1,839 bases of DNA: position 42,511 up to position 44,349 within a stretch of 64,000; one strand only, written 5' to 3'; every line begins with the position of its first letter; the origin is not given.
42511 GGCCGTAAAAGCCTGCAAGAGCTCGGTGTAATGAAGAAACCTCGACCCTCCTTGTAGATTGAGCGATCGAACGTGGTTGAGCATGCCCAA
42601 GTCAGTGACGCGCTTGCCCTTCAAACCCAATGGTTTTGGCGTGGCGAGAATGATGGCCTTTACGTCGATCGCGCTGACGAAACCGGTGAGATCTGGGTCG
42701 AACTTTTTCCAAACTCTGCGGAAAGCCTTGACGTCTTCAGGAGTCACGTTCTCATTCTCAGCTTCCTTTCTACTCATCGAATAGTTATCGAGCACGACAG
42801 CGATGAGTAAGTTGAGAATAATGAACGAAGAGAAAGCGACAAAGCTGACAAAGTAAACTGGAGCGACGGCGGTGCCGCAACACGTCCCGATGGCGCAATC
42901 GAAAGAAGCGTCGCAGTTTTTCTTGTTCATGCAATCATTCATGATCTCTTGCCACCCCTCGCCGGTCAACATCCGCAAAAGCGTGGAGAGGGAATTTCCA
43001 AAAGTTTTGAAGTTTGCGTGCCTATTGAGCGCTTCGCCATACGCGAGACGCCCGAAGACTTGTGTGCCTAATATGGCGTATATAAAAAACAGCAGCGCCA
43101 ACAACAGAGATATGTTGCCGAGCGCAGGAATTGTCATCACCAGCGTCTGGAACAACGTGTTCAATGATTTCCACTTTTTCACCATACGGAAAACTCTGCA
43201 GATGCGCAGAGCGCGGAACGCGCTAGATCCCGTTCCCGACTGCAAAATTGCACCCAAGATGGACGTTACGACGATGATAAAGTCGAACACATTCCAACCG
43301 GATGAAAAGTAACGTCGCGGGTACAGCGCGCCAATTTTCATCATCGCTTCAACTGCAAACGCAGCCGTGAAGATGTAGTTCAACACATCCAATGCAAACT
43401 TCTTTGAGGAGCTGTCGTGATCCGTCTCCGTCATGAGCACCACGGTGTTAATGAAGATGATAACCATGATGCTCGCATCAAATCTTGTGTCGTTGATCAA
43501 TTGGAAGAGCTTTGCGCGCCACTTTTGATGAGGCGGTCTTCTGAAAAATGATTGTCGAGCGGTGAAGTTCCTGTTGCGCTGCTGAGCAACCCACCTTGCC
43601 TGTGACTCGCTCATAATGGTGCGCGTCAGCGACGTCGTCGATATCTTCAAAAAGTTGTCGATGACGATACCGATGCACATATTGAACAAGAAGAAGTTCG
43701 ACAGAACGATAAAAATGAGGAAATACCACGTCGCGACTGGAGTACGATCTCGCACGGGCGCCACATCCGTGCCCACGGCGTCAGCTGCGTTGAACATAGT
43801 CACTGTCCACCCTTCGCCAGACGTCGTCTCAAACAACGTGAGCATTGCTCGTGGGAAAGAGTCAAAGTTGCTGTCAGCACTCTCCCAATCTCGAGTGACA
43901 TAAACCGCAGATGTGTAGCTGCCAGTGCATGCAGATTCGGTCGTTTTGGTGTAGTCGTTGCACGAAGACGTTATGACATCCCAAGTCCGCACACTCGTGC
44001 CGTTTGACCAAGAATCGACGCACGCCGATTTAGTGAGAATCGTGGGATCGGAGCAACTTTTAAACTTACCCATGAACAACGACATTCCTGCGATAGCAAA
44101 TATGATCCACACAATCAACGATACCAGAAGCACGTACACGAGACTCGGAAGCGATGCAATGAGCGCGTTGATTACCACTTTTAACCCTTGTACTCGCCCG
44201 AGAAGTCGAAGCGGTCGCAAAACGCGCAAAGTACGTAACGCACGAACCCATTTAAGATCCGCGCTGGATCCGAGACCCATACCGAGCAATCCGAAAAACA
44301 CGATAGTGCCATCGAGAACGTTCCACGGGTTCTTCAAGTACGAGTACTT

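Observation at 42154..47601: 1830-aa four-domain voltage-gated cation channel with EEEE pore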

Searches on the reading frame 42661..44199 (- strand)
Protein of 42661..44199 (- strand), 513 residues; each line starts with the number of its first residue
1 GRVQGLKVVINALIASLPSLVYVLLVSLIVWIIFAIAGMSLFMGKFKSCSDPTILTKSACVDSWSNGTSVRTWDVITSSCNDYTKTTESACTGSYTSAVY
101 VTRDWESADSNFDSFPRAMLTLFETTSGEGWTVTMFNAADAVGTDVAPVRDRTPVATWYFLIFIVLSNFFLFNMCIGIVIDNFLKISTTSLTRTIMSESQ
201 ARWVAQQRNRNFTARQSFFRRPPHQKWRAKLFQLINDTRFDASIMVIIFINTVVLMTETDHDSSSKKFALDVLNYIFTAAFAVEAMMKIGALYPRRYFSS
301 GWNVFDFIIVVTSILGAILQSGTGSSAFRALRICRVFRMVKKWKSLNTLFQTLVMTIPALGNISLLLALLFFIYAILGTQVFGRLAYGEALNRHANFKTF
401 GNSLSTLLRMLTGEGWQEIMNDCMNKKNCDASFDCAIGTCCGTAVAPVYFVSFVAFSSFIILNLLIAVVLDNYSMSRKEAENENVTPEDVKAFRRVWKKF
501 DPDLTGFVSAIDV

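Call 14: search_solved_structures(query=window:42661-44199:-, max_evalue=1e-20, show_alignments=2)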
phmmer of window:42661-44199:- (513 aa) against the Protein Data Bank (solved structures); distinct sequences matched with E-value up to 1e-20: 61 (the best 60 are shown).
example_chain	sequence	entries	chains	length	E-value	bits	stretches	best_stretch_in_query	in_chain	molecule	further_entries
8we6_A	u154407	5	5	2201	5.5e-133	447.6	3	296-513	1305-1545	Voltage-dependent L-type calcium channel subunit alpha-1C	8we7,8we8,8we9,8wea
8eog_K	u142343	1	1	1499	5.6e-133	447.6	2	79-513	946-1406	Isoform 20 of Voltage-dependent L-type calcium channel subunit alpha-1C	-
8fd7_K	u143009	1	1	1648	1.2e-132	446.6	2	79-513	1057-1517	Voltage-dependent L-type calcium channel subunit alpha-1C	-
8eoi_K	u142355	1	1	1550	1.4e-131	443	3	296-513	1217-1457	Voltage-dependent L-type calcium channel subunit alpha-1C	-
8hlp_A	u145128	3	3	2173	3.1e-131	441.9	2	79-513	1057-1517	Voltage-dependent L-type calcium channel subunit alpha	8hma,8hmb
6jpa_A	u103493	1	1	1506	2.8e-130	438.7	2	324-513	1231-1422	Voltage-dependent L-type calcium channel subunit alpha-1S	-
5gjv_A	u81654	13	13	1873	2e-129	435.9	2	324-513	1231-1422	Voltage-dependent L-type calcium channel subunit alpha-1S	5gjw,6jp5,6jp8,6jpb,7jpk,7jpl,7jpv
9ayg_A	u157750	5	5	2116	3.2e-129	435.2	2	105-483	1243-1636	Voltage-dependent T-type calcium channel subunit alpha-1H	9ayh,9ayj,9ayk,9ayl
7uhf_A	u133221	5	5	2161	4.2e-129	434.8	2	93-513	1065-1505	Voltage-dependent L-type calcium channel subunit alpha-1D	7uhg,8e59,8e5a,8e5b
8fhs_A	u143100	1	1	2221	1.6e-128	432.9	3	296-513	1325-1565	Voltage-dependent L-type calcium channel subunit alpha-1C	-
9iti_A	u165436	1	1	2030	4e-127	428.3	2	2-509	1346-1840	Sodium channel protein type 9 subunit alpha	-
8i5b_A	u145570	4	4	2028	4.5e-126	424.8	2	104-509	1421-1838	Sodium channel protein type 9 subunit alpha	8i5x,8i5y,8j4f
7w9k_A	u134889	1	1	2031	4.6e-126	424.8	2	104-509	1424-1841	Sodium channel protein type 9 subunit alpha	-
6j8g_A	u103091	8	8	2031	4.7e-126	424.8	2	104-509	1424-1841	Sodium channel protein type 9 subunit alpha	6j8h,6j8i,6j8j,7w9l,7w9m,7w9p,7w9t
21tp_A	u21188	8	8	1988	5.8e-126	424.5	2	104-509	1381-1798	Sodium channel protein type 9 subunit alpha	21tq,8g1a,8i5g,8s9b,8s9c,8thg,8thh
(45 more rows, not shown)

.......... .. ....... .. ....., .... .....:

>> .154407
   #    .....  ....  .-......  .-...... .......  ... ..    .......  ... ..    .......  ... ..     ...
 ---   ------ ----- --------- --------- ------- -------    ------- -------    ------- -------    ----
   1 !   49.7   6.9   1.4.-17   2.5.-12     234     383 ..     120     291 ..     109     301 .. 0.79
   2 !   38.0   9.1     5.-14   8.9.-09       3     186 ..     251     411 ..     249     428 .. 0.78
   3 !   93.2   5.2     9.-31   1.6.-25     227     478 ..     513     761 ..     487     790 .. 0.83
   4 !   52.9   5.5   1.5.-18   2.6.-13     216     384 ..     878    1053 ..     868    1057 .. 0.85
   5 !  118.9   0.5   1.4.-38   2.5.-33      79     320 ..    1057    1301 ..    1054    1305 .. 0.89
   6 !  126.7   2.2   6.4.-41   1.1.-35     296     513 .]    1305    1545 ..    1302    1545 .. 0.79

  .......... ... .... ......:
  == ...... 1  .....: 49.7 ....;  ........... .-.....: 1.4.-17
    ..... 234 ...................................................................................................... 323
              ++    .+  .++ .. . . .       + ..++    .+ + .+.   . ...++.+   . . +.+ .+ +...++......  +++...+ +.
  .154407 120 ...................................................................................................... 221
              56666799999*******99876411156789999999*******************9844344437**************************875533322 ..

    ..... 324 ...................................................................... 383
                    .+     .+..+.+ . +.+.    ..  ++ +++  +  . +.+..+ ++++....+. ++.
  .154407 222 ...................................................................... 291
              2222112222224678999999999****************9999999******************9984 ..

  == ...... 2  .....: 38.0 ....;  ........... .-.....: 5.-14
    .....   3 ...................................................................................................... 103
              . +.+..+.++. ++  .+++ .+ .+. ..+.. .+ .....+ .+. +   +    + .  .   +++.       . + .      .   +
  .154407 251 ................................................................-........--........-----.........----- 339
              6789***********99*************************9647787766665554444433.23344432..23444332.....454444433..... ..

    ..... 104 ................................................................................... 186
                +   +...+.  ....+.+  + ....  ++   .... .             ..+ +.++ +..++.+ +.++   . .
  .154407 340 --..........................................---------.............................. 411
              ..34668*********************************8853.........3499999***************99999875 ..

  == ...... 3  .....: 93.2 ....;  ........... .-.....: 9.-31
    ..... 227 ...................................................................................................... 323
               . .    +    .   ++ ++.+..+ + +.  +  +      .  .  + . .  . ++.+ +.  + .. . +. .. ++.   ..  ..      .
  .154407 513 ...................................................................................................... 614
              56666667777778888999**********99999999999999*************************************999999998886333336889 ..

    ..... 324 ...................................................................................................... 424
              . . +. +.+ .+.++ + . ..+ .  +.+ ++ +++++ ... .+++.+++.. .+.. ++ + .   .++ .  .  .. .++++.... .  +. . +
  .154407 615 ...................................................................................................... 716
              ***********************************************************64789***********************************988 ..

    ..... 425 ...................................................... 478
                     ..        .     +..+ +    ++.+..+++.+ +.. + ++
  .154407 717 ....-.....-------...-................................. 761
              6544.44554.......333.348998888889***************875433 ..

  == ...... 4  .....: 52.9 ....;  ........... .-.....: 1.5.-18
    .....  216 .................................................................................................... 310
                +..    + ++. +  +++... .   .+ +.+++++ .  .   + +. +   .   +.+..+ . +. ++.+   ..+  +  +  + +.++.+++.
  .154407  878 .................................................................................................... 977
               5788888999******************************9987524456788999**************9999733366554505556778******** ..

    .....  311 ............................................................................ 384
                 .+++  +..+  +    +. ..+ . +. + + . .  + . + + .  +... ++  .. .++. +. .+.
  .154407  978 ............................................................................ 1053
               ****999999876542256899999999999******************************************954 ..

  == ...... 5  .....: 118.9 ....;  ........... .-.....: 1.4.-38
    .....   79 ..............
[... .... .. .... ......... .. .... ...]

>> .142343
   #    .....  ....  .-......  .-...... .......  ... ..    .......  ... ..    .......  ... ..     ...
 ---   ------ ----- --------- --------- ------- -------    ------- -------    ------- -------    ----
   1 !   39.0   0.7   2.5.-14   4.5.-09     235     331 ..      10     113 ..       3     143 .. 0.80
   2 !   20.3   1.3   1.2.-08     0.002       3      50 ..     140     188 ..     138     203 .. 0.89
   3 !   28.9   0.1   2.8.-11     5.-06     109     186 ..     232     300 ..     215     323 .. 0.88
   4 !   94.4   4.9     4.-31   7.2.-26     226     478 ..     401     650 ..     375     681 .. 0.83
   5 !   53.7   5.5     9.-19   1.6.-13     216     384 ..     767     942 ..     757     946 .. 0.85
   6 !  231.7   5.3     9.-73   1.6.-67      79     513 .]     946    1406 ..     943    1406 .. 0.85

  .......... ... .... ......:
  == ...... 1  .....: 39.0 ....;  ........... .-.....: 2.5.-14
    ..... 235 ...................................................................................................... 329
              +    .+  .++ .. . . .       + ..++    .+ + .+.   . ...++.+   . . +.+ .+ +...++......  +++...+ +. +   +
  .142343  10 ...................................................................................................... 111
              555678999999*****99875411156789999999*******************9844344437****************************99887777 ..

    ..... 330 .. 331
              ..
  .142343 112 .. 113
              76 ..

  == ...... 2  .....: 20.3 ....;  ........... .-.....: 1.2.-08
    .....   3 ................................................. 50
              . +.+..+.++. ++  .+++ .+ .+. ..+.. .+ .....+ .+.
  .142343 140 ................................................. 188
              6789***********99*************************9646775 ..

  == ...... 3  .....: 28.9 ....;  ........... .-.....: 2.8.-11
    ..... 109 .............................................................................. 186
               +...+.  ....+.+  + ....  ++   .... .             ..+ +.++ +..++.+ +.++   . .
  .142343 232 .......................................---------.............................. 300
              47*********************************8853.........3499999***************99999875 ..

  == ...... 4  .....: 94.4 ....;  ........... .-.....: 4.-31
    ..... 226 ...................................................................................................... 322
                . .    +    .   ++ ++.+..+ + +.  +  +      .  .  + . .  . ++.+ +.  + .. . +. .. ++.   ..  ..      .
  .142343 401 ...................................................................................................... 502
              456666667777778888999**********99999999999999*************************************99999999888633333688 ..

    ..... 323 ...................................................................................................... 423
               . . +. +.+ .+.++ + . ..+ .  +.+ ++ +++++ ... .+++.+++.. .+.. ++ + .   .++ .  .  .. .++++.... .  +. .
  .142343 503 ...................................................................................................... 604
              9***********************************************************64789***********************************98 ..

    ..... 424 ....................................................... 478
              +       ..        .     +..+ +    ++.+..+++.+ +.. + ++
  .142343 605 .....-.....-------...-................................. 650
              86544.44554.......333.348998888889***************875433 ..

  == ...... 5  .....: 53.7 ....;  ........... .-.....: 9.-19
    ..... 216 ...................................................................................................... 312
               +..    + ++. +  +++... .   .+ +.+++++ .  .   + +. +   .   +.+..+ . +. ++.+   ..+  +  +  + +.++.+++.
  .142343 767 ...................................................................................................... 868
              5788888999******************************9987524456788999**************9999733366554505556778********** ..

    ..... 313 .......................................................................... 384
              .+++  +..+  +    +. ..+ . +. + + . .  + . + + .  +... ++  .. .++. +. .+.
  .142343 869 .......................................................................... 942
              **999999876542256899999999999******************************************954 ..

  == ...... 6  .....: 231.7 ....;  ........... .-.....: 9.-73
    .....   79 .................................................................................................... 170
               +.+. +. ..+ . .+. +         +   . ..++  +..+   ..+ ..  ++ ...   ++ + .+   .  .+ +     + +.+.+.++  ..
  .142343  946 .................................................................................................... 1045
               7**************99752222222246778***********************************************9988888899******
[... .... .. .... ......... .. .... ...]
